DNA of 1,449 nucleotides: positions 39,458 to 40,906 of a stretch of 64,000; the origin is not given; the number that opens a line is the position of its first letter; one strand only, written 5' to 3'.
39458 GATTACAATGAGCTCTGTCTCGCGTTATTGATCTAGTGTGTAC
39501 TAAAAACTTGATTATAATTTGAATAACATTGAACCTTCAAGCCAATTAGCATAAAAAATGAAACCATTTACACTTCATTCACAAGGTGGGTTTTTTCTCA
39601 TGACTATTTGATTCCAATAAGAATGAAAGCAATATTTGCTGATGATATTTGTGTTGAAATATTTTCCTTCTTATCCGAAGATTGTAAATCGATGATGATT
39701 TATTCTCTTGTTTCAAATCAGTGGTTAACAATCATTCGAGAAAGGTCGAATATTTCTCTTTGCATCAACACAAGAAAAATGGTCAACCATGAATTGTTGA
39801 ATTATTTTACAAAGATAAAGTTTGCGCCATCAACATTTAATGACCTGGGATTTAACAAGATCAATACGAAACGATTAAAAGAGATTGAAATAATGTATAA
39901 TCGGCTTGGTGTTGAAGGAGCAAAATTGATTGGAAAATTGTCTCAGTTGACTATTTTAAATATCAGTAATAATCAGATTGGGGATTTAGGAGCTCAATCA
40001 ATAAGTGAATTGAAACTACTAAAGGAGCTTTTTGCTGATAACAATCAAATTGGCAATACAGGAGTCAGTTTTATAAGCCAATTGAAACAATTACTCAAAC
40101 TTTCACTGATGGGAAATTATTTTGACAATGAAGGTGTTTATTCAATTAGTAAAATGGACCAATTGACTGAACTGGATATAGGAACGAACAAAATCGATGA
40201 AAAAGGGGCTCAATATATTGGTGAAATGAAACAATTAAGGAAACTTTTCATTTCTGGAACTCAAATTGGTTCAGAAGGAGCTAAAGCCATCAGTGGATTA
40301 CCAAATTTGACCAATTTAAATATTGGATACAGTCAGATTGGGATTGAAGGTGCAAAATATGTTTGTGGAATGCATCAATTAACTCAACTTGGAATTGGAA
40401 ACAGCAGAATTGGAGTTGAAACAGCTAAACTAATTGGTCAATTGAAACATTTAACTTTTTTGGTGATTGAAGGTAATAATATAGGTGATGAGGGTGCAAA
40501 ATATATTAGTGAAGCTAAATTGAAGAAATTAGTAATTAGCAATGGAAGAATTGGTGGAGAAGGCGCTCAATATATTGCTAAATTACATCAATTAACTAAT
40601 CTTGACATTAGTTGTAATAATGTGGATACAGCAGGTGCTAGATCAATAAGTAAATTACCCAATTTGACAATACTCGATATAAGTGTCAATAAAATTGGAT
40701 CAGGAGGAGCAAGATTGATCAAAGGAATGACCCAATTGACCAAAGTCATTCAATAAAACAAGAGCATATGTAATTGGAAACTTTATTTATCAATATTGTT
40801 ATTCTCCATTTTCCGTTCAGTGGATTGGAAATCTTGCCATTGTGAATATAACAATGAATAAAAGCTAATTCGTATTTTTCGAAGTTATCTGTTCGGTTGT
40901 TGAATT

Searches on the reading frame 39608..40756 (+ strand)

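Call 88: search_protein_families(library=pfam, proteins=[window:39608-40756:+], max_evalue=0.00001)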
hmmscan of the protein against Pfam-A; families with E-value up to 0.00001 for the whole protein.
window:39608-40756:+ (382 aa): 6 families
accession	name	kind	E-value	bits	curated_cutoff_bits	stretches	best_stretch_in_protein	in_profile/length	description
PF13516.12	LRR_6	-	3.8e-38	126.9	23.4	0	280-301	3-24/24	Leucine Rich repeat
PF13855.12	LRR_8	-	2.6e-30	104.4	27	2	89-148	2-61/61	Leucine rich repeat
PF12799.13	LRR_4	-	3.4e-25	87.9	27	0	88-127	1-39/44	Leucine Rich repeats (2 copies)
PF23598.1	LRR_14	-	4.9e-16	58.9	40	1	105-239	40-174/353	Leucine-rich repeat region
PF00560.39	LRR_1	-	1.7e-15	54.3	20.6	0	113-134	1-22/23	Leucine Rich Repeat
PF25013.1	LRR_Zer-1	-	2.2e-10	41.3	27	0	275-364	3-99/137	Zer-1-like, Leucine-rich repeats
